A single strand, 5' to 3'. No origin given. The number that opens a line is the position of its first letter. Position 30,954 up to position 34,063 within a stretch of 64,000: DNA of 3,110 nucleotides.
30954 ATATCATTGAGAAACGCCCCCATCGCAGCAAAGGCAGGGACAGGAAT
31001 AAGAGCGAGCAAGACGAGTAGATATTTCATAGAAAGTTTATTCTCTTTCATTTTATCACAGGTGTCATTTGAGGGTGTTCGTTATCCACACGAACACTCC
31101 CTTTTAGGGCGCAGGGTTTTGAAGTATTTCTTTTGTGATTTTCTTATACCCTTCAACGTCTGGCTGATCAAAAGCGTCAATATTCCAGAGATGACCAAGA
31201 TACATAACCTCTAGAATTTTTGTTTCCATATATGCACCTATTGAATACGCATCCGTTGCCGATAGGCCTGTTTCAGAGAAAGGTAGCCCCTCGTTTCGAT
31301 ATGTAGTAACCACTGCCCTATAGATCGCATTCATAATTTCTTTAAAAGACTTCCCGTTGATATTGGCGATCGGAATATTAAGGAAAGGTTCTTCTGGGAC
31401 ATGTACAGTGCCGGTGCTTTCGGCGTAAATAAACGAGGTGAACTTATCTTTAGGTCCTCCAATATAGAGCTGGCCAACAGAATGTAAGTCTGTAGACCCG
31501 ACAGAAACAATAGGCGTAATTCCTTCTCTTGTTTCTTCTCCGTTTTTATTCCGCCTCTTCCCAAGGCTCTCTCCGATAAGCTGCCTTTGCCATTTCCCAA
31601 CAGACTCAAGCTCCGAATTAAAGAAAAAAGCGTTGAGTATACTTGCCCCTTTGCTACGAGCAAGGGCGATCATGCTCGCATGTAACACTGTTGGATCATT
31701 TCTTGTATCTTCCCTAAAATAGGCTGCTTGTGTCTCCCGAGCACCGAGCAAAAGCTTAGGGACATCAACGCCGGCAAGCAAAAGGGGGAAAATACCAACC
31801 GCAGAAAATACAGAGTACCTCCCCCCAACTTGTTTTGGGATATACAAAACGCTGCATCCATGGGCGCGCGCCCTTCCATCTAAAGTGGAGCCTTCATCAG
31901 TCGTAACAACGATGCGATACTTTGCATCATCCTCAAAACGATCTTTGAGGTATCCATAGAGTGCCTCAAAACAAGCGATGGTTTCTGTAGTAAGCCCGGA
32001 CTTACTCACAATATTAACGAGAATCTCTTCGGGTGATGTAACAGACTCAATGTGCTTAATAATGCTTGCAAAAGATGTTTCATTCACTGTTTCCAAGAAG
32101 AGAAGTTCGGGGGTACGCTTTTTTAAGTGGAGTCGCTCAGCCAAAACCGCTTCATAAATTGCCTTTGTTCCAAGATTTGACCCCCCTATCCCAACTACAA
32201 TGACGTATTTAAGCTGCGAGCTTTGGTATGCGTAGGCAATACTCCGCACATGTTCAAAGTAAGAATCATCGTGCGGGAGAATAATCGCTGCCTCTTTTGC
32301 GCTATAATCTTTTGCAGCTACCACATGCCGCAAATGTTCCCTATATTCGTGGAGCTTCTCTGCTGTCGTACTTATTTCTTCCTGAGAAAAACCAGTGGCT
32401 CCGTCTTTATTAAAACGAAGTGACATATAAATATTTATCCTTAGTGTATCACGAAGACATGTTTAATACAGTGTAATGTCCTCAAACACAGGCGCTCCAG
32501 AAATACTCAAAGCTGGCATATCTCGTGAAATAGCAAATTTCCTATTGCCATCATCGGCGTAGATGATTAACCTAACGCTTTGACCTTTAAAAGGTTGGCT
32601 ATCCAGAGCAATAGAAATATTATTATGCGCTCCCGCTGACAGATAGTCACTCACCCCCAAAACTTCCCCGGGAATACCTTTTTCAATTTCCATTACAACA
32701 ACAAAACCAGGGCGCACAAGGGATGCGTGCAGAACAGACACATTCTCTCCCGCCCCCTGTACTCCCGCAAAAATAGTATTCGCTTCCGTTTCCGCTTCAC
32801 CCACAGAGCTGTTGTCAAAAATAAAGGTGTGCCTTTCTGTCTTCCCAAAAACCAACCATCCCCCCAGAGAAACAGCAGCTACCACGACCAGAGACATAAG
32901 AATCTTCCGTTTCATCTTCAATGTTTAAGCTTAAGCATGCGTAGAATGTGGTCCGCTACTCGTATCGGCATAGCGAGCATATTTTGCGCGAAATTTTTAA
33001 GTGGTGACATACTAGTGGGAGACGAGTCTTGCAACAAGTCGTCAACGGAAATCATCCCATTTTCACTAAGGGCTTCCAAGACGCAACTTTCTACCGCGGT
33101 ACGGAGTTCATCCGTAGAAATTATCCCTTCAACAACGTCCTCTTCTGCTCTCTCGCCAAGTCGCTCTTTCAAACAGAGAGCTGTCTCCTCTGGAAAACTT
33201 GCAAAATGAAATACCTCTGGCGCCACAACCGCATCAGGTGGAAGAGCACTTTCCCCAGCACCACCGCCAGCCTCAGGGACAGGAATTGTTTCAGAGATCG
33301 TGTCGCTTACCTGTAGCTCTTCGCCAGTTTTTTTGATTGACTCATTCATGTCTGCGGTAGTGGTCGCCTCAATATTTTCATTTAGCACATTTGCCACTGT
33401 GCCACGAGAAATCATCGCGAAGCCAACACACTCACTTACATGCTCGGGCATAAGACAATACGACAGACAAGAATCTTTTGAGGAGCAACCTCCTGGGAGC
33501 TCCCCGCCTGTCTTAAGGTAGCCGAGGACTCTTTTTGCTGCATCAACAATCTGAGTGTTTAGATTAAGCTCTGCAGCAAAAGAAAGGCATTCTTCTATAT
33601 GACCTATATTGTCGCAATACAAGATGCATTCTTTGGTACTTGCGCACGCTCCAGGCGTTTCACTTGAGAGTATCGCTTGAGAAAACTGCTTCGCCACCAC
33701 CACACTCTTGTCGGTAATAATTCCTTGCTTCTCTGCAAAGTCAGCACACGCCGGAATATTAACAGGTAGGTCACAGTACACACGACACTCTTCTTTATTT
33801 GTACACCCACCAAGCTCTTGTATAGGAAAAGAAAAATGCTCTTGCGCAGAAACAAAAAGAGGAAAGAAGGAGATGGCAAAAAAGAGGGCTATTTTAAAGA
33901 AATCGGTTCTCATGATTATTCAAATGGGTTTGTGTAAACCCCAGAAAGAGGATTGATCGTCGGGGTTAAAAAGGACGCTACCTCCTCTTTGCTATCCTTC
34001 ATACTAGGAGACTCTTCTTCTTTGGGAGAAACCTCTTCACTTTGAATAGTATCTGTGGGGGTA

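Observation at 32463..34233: A secreted protein built from three tandem C-x5-C-x3-C-x8-C repeats, flanked by two other secreted unknowns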

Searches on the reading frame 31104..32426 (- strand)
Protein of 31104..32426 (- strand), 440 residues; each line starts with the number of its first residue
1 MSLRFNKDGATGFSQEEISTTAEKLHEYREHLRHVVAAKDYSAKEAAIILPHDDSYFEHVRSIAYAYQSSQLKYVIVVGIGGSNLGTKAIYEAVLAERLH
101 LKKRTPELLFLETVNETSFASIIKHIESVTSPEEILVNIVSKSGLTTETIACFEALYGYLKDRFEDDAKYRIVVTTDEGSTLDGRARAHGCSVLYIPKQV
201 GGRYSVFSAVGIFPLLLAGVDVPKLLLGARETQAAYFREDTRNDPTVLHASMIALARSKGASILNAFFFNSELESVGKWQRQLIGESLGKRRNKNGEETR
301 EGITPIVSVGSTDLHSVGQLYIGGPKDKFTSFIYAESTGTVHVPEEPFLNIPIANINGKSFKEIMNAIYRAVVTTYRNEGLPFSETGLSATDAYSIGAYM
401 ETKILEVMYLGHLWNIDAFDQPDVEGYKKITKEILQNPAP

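Call 18: search_protein_families(library=pfam, proteins=[window:31104-32426:-], max_evalue=0.001)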
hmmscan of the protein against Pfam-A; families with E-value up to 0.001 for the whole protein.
window:31104-32426:- (440 aa): 1 family
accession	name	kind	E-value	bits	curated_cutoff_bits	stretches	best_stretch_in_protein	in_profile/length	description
PF00342.24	PGI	-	9.6e-25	87.6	22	1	47-438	70-469/486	Phosphoglucose isomerase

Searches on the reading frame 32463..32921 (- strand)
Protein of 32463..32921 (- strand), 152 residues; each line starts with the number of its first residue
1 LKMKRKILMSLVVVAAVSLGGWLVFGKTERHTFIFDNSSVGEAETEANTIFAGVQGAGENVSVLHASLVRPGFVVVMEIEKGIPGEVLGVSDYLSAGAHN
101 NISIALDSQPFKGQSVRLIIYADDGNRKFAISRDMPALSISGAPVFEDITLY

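Call 3: search_protein_families(library=pfam, proteins=[window:32463-32921:-], max_evalue=1)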
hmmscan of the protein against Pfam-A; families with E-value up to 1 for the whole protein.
window:32463-32921:- (152 aa): 2 families
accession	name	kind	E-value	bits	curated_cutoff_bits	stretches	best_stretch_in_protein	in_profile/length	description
PF23951.1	DUF7282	-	6e-16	59.1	27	1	53-148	7-108/112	Domain of unknown function (DUF7282)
PF20377.3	DUF6672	-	0.063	13.5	24.3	1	3-46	5-48/152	Family of unknown function (DUF6672)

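Call 4: search_protein_families(library=ncbifam, proteins=[window:32463-32921:-], max_evalue=1)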
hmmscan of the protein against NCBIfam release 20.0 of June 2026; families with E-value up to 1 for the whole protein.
window:32463-32921:- (152 aa): 0 families

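Call 98: search_solved_structures(query=window:32463-32921:-, max_evalue=1)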
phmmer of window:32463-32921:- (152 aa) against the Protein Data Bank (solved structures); distinct sequences matched with E-value up to 1: 0.

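Call 99: search_protein_families(library=phrogs, proteins=[window:32463-32921:-], max_evalue=0.01)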
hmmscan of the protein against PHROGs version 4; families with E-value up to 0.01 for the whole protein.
window:32463-32921:- (152 aa): 0 families

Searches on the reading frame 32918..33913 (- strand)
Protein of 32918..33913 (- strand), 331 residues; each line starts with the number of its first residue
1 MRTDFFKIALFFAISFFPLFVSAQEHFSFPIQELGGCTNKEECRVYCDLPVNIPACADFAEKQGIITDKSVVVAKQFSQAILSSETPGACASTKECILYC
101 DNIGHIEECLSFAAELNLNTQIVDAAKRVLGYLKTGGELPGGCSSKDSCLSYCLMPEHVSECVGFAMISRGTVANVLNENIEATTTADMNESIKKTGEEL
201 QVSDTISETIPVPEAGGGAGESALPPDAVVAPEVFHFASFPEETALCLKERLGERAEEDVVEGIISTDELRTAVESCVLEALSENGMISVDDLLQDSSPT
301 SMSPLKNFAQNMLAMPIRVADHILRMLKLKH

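Call 3: search_protein_families(library=pfam, proteins=[window:32918-33913:-], max_evalue=1)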
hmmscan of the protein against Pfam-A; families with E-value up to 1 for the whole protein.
window:32918-33913:- (331 aa): 2 families
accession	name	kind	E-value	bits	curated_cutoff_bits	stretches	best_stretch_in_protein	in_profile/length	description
PF19121.6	DUF5805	-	0.034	15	28.5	1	268-295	8-35/67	Family of unknown function (DUF5805)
PF07127.16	Nodulin_late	-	0.097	13.5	30.4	1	11-58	9-50/54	Late nodulin domain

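Call 4: search_protein_families(library=ncbifam, proteins=[window:32918-33913:-], max_evalue=1)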
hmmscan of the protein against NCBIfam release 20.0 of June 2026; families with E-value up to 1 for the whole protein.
window:32918-33913:- (331 aa): 0 families

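Call 6: find_homologous_proteins(query=window:32918-33913:-, max_evalue=0.001)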
Query window:32918-33913:- (331 aa): 8 proteins with E <= 0.001 among 2443 candidates.
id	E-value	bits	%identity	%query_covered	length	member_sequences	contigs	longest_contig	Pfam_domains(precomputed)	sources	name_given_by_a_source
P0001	1.8e-216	736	100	100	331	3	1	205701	-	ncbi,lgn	-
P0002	4.2e-58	215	41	49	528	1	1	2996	PF20787.3,PF10925.14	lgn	-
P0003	2.6e-49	186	39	60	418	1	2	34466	-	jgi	-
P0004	2.5e-47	180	38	43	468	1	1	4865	PF25052.2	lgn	-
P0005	1.9e-43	167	37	42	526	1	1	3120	PF22147.2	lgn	-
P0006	7.4e-42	162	39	50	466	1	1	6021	-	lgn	-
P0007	8.2e-40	155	35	50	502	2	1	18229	-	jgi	-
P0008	2.3e-39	154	36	42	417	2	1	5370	-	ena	-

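Call 7: search_solved_structures(query=window:32918-33913:-, max_evalue=10)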
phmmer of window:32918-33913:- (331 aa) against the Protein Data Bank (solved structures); distinct sequences matched with E-value up to 10: 3.
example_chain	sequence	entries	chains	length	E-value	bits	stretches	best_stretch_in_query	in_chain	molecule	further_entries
1xkf_A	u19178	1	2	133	0.37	13.5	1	53-132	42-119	hypothetical protein RV2626C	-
1y5h_A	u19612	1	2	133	0.37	13.5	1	53-132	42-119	hypothetical protein RV2626C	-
4evz_A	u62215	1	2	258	1.4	11.6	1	188-251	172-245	HisF-LUCA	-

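Call 10: find_encoding_contigs(protein=P0001, flank=6000, max_places=3)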
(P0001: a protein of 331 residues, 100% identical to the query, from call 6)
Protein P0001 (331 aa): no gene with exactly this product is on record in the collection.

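Call 11: search_protein_families(library=pfam, proteins=[P0002, P0003, P0004, P0005, P0006, P0007, P0008], max_evalue=0.1)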
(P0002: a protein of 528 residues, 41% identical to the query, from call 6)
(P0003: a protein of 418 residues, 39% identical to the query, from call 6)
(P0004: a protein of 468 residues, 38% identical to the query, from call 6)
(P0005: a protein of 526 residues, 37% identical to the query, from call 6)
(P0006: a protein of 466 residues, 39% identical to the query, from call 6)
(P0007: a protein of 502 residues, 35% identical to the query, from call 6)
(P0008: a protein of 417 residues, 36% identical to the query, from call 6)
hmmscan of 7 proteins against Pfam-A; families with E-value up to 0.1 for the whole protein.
P0002 (528 aa): 5 families
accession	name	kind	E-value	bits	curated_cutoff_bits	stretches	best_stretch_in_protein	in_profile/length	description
PF20787.2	SPP1_GP23-1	-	2.2e-11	43.9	27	3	216-237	18-39/47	SPP1 phage GP23.1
PF10925.13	DUF2680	-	3.5e-10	40.3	25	0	159-185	28-54/57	Protein of unknown function (DUF2680)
PF25052.1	AtDEF-like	-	2.7e-05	24.8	25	0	5-48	7-58/79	Defensin-like family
PF00304.26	Gamma-thionin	-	0.061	14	25.1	0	74-99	6-29/47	Gamma-thionin family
PF11236.13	DUF3037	-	0.062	14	22.6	0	293-365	42-115/118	Protein of unknown function (DUF3037)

P0003 (418 aa): 1 family
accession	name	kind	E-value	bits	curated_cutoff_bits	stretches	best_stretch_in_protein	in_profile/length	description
PF17438.7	DUF5417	-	0.087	13.5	23.9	0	233-267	27-59/91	Family of unknown function (DUF5417)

P0004 (468 aa): 1 family
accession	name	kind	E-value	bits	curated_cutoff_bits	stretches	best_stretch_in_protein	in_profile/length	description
PF25052.1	AtDEF-like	-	7.1e-08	33.1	25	1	3-65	3-71/79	Defensin-like family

P0005 (526 aa): 1 family
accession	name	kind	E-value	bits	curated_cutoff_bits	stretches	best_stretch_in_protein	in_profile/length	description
PF22147.1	AcrIC5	-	1.2e-06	29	27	0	413-428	31-46/53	Anti-CRISPR protein AcrIC5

P0006 (466 aa): 1 family
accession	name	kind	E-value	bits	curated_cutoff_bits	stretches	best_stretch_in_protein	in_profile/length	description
PF15240.11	Pro-rich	-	0.061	14.1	30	0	309-434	63-146/175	Proline-rich protein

P0007 (502 aa): 1 family
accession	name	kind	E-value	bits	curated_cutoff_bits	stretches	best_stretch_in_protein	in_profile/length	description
PF25052.1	AtDEF-like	-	0.075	13.8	25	0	11-70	9-69/79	Defensin-like family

P0008 (417 aa): 1 family
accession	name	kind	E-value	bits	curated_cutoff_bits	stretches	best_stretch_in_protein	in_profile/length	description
PF15523.11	Ntox16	-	0.023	15.4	25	1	52-96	8-51/85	Novel toxin 16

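Call 25: predict_structure(alignment_id=A1)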
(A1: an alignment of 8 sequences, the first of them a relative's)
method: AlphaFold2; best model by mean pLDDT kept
length: 331 residues; sequences in the alignment: 8
mean_pLDDT: 60.6   pTM: 0.42
mean pLDDT of the five models: 60.6, 59.3, 58.6, 57.7, 57.1
residues with pLDDT >= 90: 26; 70-90: 112; 50-70: 66; < 50: 127
segments of 3 or more residues with pLDDT < 50: 16-26, 171-241, 291-331
pLDDT, mean of each block of 10 residues (from residue 1): 61 54 51 84 88 92 86 91 92 85 83 83 76 80 75 74 67 36 37 36 28 28 30 36 64 61 58 65 56 42 38 33 32 30
secondary structure, 60 per line:
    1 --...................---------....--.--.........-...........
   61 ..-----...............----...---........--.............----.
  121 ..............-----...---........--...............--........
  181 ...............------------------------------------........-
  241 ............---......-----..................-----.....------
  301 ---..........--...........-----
elements in order: H3-21 H40-48 H50-62 H68-82 H93-100 H103-115 H120-134 H146-153 H156-170 H173-195 H232-239 H241-252 H256-261 H267-284 H290-294 H304-313 H316-326

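Call 29: fold_search(model_id=the predicted structure, library=pdb)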
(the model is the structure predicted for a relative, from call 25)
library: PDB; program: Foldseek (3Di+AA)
matches with E <= 10: 17; with E <= 0.001: 0
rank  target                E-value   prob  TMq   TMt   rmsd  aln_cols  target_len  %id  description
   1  7d7q_B                1.6e+00  0.10  0.12  0.13  14.8       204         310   11  Crystal structure of the transmembrane domain and linker region of Salpingoeca rosetta rhodopsin phosphodiesterase (released 2020-11-18)
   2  2h8v                  4.7e+00  0.13  0.13  0.26   8.7        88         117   25  Structure of empty Pheromone Binding Protein ASP1 from the Honeybee Apis mellifera L (released 2007-12-11)
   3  8ym6_I                5.4e+00  0.04  0.11  0.17  15.4       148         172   12  Structure of Caspase-8/cFLIP death effector domain assembly (released 2024-10-30)
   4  8w8e_V                6.2e+00  0.02  0.12  0.08  19.7       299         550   11  human co-transcriptional RNA capping enzyme RNGTT (released 2024-04-10)
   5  6hix_BI               7.1e+00  0.05  0.11  0.11  10.8       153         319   13  Cryo-EM structure of the Trypanosoma brucei mitochondrial ribosome - This entry contains the large mitoribosomal subu (released 2018-09-26)
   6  7xge_G                7.8e+00  0.08  0.11  0.21  14.7       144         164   10  Crystal structure of MCL-1 in complex with computationally designed inhibitor protein (released 2022-07-20)
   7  4roc_A                8.2e+00  0.02  0.10  0.11  25.7       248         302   14  Human TFIIB-related factor 2 (Brf2) and TBP bound to U6#2 promoter (released 2015-12-30)
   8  4kt0_F                8.6e+00  0.06  0.11  0.21  13.1        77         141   19  Crystal structure of a virus like photosystem I from the cyanobacterium Synechocystis PCC 6803 (released 2014-02-05)
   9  8ym5_K                8.6e+00  0.03  0.11  0.17  15.8       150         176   13  Structure of Caspase-8/cFLIP death effector domain assembly (released 2024-10-30)
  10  8f5p_F                8.6e+00  0.02  0.14  0.06  25.5       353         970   12  Structure of Leishmania tarentolae IFT-A (state 2) (released 2022-12-21)
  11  7s3d_F                9.1e+00  0.07  0.11  0.24  11.8        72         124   21  Structure of photosystem I with bound ferredoxin from Synechococcus sp. PCC 7335 acclimated to far-red light (released 2021-11-24)
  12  7xgf_A                9.1e+00  0.07  0.11  0.21  16.9       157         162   10  Crystal structure of BCL-xL in complex with computationally designed inhibitor protein (released 2022-07-20)
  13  9smi_d                9.5e+00  0.03  0.08  0.15  16.2       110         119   15  Reduced bovine complex I in lipid nanodisc, NADH-deactive (released 2026-03-18)
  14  8oyy_A                9.5e+00  0.02  0.13  0.16  22.2       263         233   13  De novo designed soluble GPCR-like fold GLF_32 (released 2023-10-18)
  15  9hny_FI               9.5e+00  0.02  0.11  0.11  23.1       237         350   10  Mitoribosomal small subunit in complex with Mettl15 and Mettl17 (released 2025-03-26)
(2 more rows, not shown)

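Call 39: find_encoding_contigs(protein=P0003, flank=5000, max_places=2)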
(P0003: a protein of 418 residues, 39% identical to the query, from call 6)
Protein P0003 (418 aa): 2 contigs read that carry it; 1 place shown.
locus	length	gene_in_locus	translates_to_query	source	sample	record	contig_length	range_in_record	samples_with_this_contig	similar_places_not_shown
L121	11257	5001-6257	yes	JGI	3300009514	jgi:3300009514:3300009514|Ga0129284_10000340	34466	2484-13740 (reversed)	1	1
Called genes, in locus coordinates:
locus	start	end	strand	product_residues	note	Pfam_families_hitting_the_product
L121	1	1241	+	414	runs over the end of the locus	PF12704:MacB_PCD, PF02687:FtsX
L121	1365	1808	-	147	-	-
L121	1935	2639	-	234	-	-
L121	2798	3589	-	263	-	PF02673:BacA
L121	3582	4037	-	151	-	PF07884:VKOR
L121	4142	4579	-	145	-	-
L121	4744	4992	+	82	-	-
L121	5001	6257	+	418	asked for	-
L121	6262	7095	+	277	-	PF03477:ATP-cone (weak), PF04471:Mrr_cat (weak), PF22357:AF1548-like_C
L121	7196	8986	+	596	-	PF00009:GTP_EFTU, PF01926:MMR_HSR1 (weak), PF22042:EF-G_D2, PF03144:GTP_EFTU_D2, PF00679:EFG_C, PF21018:BipA_C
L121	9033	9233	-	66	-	PF00313:CSD, PF08206:OB_RNB (weak)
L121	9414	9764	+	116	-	PF04993:TfoX_N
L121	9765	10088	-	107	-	-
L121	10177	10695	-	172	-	PF09685:MamF_MmsF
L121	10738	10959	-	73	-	-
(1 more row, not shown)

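Call 40: find_encoding_contigs(protein=P0007, flank=5000, max_places=2)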
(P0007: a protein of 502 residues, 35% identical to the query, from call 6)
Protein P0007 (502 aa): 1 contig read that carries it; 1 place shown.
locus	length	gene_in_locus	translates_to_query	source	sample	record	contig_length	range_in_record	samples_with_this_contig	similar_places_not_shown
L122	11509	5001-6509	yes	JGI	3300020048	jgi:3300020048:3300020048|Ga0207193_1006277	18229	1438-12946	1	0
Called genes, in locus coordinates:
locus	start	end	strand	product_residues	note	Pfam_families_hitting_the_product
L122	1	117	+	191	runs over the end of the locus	-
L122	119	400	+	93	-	-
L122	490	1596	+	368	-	PF09587:PGA_cap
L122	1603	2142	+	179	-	-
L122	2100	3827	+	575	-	-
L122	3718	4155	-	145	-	-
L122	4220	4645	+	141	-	PF00334:NDK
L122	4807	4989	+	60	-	-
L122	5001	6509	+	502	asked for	-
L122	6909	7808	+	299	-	-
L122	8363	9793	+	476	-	-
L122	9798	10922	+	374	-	PF13439:Glyco_transf_4, PF00534:Glycos_transf_1, PF13692:Glyco_trans_1_4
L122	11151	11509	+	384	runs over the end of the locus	PF13439:Glyco_transf_4, PF20706:GT4-conflict, PF00534:Glycos_transf_1, PF13692:Glyco_trans_1_4, PF13524:Glyco_trans_1_2 (faint)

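Call 89: find_encoding_contigs(protein=P0006, flank=4000, max_places=1)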
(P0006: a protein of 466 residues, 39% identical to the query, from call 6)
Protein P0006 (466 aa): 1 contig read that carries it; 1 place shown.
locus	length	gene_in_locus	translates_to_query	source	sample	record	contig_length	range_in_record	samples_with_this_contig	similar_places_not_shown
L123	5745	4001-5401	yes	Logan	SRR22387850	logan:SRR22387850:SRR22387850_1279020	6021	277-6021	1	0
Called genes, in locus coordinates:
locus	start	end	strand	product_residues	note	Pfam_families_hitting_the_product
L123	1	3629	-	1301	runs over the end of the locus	?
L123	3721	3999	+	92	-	-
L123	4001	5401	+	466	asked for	-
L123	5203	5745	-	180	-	?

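Call 90: find_encoding_contigs(protein=P0008, flank=4000, max_places=1)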
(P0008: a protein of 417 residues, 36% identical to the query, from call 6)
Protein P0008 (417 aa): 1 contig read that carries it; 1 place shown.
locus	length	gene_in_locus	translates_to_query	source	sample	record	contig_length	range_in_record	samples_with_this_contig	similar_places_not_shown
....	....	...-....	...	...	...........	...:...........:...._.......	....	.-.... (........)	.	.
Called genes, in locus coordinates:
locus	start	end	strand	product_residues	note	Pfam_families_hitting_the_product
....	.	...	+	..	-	?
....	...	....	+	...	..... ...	-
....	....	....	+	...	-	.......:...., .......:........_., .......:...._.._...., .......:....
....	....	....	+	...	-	-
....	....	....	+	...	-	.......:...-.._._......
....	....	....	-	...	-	?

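Call 91: find_encoding_contigs(protein=P0004, flank=4000, max_places=1)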
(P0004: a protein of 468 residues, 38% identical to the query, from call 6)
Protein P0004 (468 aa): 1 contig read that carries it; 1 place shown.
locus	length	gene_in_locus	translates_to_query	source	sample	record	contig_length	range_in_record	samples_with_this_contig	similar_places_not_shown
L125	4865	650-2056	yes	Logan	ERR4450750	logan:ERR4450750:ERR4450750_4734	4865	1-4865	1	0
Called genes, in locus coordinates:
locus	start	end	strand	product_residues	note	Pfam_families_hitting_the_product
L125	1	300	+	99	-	?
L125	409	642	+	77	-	-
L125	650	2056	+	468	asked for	PF25052:AtDEF-like (faint)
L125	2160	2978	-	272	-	-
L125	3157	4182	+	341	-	PF14257:DUF4349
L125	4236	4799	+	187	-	PF04011:LemA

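Call 99: search_protein_families(library=phrogs, proteins=[window:32918-33913:-], max_evalue=0.01)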
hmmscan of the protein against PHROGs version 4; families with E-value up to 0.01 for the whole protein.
window:32918-33913:- (331 aa): 0 families
